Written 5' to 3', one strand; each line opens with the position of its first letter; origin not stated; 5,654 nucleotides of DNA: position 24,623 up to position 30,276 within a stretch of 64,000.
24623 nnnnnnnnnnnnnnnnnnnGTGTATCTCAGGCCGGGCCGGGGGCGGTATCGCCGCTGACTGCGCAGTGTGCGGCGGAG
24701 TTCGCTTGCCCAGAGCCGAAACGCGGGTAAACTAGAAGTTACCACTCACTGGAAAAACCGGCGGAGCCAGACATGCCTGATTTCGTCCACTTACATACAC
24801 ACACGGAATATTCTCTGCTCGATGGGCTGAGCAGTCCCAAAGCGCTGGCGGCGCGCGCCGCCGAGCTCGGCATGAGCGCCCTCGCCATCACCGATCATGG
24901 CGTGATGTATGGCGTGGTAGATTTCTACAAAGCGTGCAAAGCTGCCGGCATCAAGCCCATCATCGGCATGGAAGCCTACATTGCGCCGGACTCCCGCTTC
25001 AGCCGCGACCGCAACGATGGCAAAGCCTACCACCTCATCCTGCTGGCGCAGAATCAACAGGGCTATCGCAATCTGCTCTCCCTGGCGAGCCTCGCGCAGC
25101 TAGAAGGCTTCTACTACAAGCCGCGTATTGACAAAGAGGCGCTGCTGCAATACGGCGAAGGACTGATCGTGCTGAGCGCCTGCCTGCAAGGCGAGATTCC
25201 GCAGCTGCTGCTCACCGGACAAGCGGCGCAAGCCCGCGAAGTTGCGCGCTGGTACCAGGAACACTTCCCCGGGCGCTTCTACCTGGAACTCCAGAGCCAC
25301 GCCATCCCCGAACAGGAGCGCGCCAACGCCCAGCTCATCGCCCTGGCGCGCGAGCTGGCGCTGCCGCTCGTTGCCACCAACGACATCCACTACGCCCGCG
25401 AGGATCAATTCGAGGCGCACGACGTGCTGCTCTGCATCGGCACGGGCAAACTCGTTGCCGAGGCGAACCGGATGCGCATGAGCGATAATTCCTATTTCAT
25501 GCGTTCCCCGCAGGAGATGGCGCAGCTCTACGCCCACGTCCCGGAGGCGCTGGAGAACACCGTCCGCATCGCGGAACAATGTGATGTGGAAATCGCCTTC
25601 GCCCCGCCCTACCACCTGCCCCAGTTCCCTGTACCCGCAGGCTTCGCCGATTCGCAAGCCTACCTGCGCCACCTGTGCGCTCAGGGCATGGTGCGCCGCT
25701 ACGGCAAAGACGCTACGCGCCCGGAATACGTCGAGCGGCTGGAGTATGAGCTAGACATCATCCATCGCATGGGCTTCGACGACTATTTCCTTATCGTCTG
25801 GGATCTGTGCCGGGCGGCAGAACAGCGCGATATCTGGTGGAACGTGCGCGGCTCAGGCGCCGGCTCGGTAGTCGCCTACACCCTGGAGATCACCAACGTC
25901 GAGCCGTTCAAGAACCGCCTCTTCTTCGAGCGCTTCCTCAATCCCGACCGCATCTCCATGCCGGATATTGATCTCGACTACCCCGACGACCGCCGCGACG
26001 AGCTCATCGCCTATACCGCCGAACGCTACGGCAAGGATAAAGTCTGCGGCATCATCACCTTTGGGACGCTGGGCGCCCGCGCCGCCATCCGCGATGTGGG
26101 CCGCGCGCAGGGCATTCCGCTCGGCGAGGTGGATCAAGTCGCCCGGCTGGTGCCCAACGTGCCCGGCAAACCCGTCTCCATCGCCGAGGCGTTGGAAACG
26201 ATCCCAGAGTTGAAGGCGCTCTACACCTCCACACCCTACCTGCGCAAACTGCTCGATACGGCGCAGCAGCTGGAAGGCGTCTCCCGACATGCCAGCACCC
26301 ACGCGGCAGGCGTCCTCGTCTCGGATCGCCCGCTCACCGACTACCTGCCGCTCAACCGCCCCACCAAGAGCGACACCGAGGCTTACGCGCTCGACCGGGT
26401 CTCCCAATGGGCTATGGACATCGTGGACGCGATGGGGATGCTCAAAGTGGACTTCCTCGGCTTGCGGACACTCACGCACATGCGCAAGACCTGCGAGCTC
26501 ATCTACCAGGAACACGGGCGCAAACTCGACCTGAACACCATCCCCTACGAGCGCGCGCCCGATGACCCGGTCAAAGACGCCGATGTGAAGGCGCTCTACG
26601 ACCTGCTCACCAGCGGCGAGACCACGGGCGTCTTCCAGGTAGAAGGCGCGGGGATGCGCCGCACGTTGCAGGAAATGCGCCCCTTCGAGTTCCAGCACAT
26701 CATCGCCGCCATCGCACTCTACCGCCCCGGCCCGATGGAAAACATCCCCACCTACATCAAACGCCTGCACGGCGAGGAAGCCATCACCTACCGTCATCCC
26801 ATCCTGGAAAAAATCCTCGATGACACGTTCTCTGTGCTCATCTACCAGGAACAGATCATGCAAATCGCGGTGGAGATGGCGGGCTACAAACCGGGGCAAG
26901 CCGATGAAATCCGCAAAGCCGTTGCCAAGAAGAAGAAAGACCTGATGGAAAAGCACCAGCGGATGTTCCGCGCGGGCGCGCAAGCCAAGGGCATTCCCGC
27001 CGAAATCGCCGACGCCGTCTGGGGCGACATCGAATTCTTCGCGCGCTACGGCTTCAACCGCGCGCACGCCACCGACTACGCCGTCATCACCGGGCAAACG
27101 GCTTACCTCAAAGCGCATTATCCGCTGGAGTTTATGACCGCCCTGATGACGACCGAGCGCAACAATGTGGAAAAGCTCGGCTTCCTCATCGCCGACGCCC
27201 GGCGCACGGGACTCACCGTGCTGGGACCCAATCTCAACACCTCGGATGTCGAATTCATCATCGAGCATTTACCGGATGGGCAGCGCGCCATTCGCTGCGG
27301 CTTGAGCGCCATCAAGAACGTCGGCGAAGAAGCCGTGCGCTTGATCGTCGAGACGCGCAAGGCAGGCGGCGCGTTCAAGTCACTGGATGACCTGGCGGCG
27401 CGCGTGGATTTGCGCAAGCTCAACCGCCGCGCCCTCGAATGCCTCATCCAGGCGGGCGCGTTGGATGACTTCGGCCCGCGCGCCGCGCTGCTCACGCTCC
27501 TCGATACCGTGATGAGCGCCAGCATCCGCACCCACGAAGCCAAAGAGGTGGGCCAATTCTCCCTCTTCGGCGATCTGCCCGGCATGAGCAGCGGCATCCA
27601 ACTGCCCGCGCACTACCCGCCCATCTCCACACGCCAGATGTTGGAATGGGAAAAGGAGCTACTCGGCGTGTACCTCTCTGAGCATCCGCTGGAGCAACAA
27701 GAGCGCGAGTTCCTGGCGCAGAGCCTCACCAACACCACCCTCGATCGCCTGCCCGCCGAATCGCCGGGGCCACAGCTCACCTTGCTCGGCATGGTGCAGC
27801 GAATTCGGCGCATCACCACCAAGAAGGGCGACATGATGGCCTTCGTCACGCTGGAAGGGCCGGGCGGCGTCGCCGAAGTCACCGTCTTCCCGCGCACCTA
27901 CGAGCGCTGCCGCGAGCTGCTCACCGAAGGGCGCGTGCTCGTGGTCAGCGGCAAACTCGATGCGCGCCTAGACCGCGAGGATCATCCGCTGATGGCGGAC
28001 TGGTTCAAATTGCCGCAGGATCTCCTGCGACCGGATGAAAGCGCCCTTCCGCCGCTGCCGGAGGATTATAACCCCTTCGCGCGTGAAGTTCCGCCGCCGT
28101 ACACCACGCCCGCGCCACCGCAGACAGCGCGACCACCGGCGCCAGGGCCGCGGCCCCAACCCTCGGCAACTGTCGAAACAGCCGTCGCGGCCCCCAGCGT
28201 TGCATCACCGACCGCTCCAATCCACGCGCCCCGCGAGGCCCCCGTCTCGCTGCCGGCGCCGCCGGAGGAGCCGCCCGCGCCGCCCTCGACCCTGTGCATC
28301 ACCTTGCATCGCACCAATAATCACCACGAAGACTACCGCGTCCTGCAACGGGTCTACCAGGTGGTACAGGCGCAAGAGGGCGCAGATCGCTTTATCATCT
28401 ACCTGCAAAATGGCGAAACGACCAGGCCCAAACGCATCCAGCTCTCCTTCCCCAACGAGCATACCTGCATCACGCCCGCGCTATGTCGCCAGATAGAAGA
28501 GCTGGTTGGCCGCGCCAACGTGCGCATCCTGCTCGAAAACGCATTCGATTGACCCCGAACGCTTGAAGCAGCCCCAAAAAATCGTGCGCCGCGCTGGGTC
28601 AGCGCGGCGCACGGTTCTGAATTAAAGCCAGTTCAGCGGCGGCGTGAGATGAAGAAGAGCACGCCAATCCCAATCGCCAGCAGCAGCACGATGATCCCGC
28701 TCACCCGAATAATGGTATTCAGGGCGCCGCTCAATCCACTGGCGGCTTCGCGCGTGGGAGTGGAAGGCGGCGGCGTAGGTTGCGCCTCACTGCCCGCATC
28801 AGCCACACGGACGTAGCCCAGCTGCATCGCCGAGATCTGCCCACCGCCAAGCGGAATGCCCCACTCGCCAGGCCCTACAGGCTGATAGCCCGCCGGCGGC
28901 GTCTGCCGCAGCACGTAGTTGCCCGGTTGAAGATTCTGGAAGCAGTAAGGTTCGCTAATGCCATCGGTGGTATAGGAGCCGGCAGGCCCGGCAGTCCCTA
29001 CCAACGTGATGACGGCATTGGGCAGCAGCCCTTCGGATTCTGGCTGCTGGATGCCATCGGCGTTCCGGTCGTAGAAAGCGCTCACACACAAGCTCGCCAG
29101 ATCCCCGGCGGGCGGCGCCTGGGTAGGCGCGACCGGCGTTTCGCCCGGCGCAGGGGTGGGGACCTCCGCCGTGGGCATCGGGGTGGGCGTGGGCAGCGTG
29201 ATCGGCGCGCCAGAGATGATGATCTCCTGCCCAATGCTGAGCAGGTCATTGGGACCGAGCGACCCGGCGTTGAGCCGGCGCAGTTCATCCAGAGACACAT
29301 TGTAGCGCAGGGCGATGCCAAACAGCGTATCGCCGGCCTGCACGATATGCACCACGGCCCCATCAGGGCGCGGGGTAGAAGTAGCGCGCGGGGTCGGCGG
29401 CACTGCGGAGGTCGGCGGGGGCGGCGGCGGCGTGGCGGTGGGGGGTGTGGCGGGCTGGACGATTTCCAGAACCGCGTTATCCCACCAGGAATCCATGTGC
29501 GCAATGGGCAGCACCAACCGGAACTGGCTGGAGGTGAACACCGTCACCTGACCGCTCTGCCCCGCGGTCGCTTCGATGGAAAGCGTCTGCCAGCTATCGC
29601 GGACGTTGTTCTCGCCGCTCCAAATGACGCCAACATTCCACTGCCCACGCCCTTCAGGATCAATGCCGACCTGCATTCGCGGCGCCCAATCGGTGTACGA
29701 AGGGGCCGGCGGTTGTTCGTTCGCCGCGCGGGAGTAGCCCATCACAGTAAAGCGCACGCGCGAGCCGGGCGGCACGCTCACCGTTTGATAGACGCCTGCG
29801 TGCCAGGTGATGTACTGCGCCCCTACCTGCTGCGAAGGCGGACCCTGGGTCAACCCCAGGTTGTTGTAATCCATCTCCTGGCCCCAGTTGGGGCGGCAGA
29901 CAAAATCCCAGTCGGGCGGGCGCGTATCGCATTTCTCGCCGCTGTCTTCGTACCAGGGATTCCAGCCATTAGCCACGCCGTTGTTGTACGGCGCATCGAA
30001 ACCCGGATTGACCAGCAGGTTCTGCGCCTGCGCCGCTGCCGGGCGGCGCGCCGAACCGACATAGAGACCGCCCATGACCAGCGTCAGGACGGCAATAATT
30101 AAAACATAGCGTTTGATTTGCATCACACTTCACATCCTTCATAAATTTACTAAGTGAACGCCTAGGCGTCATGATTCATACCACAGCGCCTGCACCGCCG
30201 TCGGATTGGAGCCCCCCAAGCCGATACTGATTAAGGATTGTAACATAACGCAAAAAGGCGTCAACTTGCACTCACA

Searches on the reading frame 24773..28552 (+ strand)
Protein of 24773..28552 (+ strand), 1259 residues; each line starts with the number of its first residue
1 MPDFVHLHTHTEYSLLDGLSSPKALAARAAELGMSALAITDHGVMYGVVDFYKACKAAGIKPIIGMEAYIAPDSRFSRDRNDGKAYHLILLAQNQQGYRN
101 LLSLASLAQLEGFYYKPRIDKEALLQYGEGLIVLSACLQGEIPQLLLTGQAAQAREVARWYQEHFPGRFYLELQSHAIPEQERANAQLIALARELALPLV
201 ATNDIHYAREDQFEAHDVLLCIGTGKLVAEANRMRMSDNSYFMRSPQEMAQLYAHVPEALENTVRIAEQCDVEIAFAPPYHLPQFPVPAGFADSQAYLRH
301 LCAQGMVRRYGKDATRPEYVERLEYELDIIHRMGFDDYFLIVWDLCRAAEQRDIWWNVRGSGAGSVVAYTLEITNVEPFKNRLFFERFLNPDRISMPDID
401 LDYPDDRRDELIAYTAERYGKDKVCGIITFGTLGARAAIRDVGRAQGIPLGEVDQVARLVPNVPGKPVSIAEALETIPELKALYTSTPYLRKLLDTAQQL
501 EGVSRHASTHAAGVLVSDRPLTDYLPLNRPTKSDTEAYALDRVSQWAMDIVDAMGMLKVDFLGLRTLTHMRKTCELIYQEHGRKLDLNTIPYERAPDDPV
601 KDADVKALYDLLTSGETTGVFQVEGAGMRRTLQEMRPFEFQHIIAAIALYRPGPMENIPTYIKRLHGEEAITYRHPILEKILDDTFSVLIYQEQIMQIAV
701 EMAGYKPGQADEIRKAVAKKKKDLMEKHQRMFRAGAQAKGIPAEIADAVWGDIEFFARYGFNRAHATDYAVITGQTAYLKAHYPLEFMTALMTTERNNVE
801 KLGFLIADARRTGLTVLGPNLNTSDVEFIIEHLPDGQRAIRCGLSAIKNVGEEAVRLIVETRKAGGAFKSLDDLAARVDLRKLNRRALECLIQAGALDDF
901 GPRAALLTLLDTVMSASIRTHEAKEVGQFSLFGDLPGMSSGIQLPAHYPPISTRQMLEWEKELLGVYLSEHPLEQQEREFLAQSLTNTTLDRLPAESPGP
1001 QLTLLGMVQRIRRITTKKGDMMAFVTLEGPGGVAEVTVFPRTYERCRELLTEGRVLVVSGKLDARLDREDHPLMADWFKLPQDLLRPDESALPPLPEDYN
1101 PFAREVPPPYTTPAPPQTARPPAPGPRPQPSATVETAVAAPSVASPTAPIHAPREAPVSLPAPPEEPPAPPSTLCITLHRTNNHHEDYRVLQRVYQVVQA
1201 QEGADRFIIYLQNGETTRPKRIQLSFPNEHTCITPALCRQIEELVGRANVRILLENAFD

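Call 88: search_protein_families(library=pfam, proteins=[window:24773-28552:+], max_evalue=0.00001)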
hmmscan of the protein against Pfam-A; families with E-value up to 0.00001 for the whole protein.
window:24773-28552:+ (1259 aa): 5 families
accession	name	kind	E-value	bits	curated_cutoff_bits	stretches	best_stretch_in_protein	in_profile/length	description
PF07733.18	DNA_pol3_alpha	-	3.7e-89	299.2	23.9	1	297-563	2-260/260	Bacterial DNA polymerase III alpha NTPase domain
PF02811.25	PHP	-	4.6e-61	206.4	26.4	1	6-176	1-164/164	PHP domain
PF17657.6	DNA_pol3_finger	-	3.2e-53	179.9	22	1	566-740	1-166/166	Bacterial DNA polymerase III alpha subunit finger domain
PF14579.12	HHH_6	-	3.7e-27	94.8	25.6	1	813-902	1-85/90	Helix-hairpin-helix motif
PF01336.31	tRNA_anti-codon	-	1.5e-08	34.9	27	1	1003-1065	2-60/75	OB-fold nucleic acid binding domain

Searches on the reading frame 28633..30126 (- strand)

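Call 88: search_protein_families(library=pfam, proteins=[window:28633-30126:-], max_evalue=0.00001)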
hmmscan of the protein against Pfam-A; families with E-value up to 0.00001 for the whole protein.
window:28633-30126:- (497 aa): 2 families
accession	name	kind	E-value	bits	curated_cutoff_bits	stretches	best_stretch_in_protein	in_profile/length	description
PF01476.26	LysM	-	3.6e-12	46.5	20.9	1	260-304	1-42/43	LysM domain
PF17210.9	SdrD_B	-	2.5e-07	31.3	29.7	1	350-416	7-72/112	SdrD B-like domain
